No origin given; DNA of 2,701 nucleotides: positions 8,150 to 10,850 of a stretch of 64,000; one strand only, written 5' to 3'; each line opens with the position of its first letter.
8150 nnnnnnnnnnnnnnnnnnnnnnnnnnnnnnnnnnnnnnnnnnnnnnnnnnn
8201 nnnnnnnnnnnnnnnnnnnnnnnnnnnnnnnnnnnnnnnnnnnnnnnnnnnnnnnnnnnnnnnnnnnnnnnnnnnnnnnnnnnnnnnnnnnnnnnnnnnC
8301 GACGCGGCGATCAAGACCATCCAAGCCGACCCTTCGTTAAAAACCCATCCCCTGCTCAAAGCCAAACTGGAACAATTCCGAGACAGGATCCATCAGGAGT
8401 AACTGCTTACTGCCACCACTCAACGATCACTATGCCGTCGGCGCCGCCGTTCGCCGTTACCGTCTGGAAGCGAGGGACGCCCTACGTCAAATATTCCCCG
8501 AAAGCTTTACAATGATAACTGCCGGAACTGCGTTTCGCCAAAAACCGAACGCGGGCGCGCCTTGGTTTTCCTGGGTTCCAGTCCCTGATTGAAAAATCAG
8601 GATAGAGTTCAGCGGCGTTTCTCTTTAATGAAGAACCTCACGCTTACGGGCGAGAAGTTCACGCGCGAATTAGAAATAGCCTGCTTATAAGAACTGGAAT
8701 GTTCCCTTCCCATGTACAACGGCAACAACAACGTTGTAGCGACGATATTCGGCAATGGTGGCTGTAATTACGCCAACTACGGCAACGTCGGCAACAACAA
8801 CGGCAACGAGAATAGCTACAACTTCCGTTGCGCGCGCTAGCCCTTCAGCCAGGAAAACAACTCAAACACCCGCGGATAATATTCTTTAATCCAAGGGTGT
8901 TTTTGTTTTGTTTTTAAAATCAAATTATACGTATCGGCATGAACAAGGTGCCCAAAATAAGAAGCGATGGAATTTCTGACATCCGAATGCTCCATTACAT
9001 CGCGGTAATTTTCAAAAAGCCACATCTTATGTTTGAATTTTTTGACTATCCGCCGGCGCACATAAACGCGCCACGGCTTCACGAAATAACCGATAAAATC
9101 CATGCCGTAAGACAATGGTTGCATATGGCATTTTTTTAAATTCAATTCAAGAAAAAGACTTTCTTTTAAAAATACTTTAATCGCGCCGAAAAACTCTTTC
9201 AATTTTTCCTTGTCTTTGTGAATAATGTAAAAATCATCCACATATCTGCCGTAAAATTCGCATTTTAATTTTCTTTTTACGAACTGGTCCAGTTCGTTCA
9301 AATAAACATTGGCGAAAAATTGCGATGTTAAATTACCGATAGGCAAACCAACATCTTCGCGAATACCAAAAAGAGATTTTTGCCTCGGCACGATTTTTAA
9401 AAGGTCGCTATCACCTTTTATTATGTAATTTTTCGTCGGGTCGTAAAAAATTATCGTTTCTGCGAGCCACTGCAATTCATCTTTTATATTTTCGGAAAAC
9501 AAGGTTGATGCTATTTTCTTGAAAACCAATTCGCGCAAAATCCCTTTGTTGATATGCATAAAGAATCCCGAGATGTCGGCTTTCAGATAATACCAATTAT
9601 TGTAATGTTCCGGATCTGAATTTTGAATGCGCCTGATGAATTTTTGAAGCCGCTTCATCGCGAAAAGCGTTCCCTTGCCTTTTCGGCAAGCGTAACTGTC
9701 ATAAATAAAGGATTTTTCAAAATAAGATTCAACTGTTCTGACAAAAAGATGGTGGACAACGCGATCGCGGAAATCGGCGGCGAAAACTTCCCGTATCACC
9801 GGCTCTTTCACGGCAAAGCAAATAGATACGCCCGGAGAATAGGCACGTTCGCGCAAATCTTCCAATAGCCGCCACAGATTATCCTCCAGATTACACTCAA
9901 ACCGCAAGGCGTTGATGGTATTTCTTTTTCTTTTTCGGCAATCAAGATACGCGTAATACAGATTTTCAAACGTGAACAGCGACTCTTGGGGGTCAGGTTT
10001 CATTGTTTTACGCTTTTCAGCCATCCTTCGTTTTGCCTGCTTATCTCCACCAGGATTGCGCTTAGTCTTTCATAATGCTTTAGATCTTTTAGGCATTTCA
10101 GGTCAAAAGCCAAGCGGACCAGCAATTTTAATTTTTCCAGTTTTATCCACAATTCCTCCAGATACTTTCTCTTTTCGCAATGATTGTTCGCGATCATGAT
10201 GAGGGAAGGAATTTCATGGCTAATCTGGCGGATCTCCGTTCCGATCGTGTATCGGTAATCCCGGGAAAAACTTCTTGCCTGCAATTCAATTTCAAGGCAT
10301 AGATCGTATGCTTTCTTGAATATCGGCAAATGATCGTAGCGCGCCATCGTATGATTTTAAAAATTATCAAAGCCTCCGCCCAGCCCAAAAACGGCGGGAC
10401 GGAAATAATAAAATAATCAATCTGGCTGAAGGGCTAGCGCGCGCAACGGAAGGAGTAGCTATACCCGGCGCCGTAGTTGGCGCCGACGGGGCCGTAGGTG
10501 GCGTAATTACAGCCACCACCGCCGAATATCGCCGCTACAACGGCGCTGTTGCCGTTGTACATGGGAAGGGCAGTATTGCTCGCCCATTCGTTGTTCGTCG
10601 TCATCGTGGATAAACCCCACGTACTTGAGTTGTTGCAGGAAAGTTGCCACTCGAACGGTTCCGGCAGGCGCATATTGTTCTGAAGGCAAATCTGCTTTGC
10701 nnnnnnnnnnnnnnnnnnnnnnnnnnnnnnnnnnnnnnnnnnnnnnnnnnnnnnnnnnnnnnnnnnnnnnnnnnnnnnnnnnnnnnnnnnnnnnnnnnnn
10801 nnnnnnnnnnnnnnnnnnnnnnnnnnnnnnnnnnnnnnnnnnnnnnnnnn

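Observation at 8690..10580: DGR template repeat is inverted relative to avd-RT and VR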

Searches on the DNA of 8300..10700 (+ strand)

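Call 37: search_rna_families(source=window, start=8300, end=10700, threshold=evalue, max_evalue=5, show_alignments=2)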
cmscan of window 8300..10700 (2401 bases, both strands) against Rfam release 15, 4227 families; matches with E-value up to 5: 3.
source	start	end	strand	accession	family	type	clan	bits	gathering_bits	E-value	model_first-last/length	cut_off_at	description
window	8854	8911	+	RF03790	MIR8008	Gene; miRNA;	-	28.1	66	0.0052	1-55/55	no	MIR8008 microRNA precursor family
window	9255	9327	-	RF04169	mir-2235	Gene; miRNA;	-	21.2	61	0.38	1-87/87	no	mir-2235 microRNA precursor family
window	8854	8914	-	RF00966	mir-676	Gene; miRNA;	-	19.4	61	0.94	1-73/73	no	mir-676 microRNA precursor family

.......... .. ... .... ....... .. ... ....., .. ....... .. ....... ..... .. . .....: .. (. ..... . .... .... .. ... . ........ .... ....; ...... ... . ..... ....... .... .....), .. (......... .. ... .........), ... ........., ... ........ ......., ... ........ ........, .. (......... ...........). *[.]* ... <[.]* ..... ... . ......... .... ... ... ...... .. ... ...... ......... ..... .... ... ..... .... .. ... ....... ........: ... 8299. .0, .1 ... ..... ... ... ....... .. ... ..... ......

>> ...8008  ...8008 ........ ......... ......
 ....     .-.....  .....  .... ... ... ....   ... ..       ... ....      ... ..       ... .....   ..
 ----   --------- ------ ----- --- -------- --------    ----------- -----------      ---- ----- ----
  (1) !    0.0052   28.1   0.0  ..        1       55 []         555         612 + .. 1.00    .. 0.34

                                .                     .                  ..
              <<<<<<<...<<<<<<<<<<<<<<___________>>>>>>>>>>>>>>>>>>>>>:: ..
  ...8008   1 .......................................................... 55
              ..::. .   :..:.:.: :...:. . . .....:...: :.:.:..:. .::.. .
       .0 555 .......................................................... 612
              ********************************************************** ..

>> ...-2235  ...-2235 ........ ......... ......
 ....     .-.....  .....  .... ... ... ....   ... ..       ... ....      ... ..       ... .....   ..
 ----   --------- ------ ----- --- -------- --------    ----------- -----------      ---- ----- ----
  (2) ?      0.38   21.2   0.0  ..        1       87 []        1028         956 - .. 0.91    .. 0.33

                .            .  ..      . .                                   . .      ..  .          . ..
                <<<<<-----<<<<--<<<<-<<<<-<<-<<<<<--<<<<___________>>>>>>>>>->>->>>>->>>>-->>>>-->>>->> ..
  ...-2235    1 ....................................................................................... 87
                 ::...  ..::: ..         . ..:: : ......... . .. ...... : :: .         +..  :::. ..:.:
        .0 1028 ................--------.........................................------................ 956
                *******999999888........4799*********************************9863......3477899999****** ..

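Call 75: build_rna_model(alignment_id=A5, structure=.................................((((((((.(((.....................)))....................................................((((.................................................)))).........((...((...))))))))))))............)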
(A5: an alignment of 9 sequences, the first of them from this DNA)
Model R1 built from alignment A5 (9 sequences, 221 columns); structure: as given.
model positions 133; base pairs 19; branch points 2; effective number of sequences 2.49; information 0.59 bits per position. Calibrated on 0.2 Mb of random sequence (short: E-values are rough).
structure used (alignment columns):
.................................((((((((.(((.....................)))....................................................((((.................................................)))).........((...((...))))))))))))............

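Call 76: search_with_rna_model(model_id=R1, sources=[window, L001, L002, L003, L004, L005, L006, L007, L008, L009, L010, L011, L012, L013, L014, L015, L016, L017, L018, L019, L020, L021, L022, L023, L024, L025, L026, L027, L028, L029, L030, L031, L032, L033, L034, L035, L036, L037, L038, L039, L040, L041, L042, L043, L044, L045, L046, L047, L048, L049, L050, L051, L052, L053, L054, L055, L056, L057, L058, L059, L060, L061, L062, L063, L064, L065, L066, L067, L068, L069, L070, L071, L072, L073, L074, L075, L076, L077, L078, L079, L080, L081, L082, L085, L088, L089, L090, L091, L092, L093, L094, L095, L096, L097, L098, L099], max_evalue=1)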
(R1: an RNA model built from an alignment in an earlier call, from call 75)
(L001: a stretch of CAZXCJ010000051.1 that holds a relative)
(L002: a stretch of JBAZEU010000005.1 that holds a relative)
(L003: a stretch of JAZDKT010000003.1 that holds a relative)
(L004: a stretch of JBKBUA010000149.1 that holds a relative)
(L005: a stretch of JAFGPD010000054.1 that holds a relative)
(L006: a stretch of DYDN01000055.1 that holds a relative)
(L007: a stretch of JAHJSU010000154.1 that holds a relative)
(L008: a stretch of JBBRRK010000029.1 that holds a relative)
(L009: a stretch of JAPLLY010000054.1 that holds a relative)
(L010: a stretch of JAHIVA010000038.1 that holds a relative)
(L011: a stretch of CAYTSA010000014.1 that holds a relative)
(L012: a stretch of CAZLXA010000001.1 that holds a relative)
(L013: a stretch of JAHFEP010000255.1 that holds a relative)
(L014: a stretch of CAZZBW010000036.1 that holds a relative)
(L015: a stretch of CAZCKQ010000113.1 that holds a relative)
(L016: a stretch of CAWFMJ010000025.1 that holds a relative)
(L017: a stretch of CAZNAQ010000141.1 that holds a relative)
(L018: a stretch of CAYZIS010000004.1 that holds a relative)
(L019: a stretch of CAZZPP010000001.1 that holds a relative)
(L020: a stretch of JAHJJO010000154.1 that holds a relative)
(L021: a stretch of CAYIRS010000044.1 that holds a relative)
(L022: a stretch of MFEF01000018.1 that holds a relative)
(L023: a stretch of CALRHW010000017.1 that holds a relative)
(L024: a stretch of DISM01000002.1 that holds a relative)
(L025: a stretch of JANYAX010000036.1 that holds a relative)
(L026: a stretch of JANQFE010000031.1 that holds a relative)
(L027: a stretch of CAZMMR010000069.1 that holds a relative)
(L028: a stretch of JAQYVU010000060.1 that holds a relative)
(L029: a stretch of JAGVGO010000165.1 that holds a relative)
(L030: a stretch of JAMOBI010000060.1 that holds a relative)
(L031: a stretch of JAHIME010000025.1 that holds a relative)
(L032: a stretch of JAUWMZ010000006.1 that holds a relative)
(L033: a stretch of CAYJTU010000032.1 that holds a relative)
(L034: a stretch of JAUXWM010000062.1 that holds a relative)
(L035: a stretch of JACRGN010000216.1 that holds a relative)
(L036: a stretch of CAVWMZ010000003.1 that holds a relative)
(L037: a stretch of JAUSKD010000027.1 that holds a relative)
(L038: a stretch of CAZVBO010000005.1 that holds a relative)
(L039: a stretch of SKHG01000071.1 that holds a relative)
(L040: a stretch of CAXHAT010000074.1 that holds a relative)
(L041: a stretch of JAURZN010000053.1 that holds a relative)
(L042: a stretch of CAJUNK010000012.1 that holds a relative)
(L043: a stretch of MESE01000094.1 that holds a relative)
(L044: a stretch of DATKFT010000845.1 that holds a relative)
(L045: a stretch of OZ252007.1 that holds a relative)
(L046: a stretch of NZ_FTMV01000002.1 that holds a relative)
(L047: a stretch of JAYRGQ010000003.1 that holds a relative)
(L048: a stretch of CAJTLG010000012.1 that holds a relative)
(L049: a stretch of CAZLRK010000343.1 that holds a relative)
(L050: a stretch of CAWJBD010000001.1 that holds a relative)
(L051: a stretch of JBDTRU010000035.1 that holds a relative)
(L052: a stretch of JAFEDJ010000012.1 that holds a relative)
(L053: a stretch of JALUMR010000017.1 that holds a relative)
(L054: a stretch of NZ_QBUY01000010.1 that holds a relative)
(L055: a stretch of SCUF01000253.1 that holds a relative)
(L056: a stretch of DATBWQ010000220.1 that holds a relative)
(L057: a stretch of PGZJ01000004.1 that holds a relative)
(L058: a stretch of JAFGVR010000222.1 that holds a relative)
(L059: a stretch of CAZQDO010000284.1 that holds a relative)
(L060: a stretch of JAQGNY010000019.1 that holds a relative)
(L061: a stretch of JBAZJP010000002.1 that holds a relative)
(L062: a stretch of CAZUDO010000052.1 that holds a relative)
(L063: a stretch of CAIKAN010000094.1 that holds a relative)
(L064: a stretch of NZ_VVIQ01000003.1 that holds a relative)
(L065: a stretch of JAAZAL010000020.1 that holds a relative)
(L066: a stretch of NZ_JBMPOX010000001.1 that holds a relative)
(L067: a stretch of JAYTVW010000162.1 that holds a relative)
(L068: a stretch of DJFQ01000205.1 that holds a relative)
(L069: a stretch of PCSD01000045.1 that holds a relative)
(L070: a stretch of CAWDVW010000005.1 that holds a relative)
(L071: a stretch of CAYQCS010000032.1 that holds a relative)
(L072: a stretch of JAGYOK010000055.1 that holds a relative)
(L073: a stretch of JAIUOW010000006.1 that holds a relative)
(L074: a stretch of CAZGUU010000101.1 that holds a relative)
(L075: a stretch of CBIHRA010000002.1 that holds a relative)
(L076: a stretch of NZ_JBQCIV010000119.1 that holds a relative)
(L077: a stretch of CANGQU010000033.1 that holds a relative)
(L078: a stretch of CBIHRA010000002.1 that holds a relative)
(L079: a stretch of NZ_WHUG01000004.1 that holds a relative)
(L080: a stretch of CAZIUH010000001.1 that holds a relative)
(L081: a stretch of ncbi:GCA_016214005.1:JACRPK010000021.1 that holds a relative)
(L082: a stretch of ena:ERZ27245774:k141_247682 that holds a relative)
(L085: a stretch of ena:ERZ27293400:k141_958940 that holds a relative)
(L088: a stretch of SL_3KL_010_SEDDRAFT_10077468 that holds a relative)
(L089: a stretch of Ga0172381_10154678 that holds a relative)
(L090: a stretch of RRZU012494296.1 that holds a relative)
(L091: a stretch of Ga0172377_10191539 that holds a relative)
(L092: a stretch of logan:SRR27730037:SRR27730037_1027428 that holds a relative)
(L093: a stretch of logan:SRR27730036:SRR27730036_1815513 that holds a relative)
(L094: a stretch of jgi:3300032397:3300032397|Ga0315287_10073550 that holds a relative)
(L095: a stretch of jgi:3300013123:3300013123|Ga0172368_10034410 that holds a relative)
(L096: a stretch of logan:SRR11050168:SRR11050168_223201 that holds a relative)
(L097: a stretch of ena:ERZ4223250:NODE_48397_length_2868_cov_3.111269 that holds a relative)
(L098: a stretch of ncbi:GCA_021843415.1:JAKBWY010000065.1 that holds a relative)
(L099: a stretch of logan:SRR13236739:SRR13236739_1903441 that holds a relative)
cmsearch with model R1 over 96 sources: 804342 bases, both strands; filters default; matches with E-value up to 1: 11.
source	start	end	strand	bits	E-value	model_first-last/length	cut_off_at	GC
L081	2589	2726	-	133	2e-22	1-133/133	no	0.38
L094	3107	3238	-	132.4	2.6e-22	1-133/133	no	0.37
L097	2647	2781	-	128.1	1.7e-21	1-133/133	no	0.42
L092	1770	1898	-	127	2.8e-21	1-133/133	no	0.46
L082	6314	6451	-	116.8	2.4e-19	1-133/133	no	0.36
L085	6272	6408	-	115.5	4.2e-19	1-133/133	no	0.35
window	8544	8711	+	112.9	1.3e-18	1-133/133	no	0.5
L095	1723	1929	-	98.8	6.2e-16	1-133/133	no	0.34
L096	2195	2401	-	98.8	6.2e-16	1-133/133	no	0.34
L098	3599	3730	-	66.5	8.3e-10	1-133/133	no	0.46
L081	2703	2822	+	19.6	0.65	1-133/133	no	0.3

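Call 81: search_with_rna_model(model_id=R1, sources=[L100, L101, L102], max_evalue=1)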
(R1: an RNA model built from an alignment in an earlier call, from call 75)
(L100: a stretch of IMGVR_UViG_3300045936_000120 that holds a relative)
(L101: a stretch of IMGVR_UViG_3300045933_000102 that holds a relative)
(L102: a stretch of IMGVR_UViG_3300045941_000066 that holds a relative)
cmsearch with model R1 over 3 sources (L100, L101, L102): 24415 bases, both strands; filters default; matches with E-value up to 1: 4.
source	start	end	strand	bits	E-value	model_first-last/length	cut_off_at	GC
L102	8777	8846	+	12.5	0.43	1-133/133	no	0.59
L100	4514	4622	-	11.5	0.67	1-133/133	no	0.53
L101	2227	2335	+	11.5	0.67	1-133/133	no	0.53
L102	2875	2983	+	11.5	0.67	1-133/133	no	0.53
